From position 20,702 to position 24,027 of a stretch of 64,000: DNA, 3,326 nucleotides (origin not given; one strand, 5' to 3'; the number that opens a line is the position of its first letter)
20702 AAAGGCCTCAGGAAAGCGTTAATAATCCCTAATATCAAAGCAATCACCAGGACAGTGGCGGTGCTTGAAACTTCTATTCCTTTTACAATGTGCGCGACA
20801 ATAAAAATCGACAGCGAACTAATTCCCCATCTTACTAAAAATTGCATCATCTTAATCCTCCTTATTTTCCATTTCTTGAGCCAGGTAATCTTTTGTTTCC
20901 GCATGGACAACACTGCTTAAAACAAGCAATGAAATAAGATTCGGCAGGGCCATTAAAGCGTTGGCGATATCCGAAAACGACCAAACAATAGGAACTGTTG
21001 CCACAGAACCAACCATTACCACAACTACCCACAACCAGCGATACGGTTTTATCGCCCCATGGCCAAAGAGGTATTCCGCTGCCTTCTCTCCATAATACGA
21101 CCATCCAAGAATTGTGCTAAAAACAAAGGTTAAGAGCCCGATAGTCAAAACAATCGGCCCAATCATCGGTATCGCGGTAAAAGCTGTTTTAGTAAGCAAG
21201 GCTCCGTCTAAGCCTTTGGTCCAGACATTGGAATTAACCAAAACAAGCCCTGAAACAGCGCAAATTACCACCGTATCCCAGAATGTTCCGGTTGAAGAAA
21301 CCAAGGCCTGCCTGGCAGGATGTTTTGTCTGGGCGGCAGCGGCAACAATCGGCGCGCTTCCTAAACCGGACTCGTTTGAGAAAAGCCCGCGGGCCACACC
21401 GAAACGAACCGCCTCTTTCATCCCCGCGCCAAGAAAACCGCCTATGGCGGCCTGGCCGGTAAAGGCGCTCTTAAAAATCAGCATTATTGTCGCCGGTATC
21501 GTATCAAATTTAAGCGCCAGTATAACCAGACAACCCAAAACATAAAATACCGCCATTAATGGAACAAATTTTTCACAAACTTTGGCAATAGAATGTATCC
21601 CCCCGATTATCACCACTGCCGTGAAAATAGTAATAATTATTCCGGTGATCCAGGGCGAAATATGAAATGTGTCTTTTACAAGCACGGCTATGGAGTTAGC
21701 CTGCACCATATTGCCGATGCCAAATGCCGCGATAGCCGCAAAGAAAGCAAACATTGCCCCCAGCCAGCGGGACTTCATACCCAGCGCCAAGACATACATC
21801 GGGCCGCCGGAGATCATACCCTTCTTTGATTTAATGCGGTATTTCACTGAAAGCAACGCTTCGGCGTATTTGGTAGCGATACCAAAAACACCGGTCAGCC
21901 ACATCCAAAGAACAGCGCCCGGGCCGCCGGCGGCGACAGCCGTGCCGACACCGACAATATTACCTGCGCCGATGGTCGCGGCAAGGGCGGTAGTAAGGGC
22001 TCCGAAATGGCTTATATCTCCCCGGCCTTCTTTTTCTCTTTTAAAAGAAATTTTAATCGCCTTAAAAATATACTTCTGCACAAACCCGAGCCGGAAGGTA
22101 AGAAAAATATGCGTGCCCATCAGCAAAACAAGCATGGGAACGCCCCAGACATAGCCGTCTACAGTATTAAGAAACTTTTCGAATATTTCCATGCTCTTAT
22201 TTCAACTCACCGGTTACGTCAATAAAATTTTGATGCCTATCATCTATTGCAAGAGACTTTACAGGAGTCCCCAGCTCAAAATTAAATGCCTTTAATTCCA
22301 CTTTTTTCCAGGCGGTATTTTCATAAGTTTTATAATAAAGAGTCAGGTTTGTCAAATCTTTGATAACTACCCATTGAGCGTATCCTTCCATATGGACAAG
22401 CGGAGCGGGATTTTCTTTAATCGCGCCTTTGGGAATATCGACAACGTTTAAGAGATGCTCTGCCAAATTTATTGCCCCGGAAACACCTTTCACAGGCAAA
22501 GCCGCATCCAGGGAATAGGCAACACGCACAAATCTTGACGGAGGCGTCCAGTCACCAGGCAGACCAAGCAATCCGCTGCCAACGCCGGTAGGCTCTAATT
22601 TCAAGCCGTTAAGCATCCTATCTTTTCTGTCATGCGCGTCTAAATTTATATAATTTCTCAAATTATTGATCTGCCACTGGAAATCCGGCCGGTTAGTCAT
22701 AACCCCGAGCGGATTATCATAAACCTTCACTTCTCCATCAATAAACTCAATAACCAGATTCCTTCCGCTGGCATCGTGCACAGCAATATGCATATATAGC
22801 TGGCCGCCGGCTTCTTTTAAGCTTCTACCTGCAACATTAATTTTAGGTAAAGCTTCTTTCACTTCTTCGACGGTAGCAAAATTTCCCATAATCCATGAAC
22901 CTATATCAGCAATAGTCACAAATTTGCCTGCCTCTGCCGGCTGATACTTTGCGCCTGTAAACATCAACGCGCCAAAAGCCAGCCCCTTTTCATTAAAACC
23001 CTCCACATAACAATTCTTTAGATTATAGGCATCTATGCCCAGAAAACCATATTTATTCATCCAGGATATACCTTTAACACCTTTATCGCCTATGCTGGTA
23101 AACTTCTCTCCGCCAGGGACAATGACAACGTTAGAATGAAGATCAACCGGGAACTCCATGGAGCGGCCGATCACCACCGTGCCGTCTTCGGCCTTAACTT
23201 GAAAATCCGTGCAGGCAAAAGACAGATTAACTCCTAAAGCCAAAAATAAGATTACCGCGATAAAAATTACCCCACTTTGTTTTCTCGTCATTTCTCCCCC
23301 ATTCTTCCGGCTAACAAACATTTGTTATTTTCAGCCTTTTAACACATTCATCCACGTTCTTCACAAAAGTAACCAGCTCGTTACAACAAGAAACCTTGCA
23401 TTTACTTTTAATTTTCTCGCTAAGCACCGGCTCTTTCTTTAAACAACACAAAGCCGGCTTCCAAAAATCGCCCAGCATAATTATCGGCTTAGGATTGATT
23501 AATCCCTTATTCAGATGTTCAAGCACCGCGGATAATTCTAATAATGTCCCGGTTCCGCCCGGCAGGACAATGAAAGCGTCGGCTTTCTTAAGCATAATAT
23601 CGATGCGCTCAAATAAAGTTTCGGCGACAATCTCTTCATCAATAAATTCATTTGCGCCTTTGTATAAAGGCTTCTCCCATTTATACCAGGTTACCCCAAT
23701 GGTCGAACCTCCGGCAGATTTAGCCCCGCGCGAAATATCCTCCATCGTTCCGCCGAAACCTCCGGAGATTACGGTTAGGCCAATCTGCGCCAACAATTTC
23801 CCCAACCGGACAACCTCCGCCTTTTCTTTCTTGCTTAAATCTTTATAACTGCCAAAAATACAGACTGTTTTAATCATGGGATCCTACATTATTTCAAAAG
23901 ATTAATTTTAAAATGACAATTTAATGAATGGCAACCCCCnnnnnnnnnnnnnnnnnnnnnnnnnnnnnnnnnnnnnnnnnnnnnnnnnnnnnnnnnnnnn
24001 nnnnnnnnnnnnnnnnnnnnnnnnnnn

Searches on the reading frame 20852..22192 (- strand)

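Call 69: search_protein_families(library=pfam, proteins=[window:20852-22192:-], max_evalue=0.0001)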
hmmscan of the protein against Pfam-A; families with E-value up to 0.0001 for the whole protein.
window:20852-22192:- (446 aa): 1 family
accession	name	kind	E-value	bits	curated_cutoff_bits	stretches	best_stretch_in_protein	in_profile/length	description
PF01235.23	Na_Ala_symp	-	2.1e-138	462.3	24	1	50-444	3-387/392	Sodium:alanine symporter family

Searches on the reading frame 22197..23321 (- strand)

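Call 69: search_protein_families(library=pfam, proteins=[window:22197-23321:-], max_evalue=0.0001)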
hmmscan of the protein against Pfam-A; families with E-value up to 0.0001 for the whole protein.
window:22197-23321:- (374 aa): 1 family
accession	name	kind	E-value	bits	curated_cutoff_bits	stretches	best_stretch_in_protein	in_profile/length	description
PF02275.23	CBAH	-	3.7e-63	214.5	20.4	1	37-350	1-310/316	Linear amide C-N hydrolases, choloylglycine hydrolase family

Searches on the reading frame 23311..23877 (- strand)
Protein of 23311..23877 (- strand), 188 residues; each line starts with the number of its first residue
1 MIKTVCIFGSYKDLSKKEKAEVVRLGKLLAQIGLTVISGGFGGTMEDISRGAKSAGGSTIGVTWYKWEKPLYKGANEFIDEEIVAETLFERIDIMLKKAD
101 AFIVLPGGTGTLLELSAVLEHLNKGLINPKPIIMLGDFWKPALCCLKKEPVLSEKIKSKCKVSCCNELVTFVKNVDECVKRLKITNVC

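Call 69: search_protein_families(library=pfam, proteins=[window:23311-23877:-], max_evalue=0.0001)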
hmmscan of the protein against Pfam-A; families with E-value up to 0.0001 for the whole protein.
window:23311-23877:- (188 aa): 2 families
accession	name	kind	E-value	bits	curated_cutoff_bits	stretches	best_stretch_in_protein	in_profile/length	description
PF18306.6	LDcluster4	-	4.7e-19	68.9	26.3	1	4-121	3-116/151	SLOG cluster4 family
PF03641.19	Lysine_decarbox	-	9.6e-18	65.1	27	1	45-158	1-112/131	Possible lysine decarboxylase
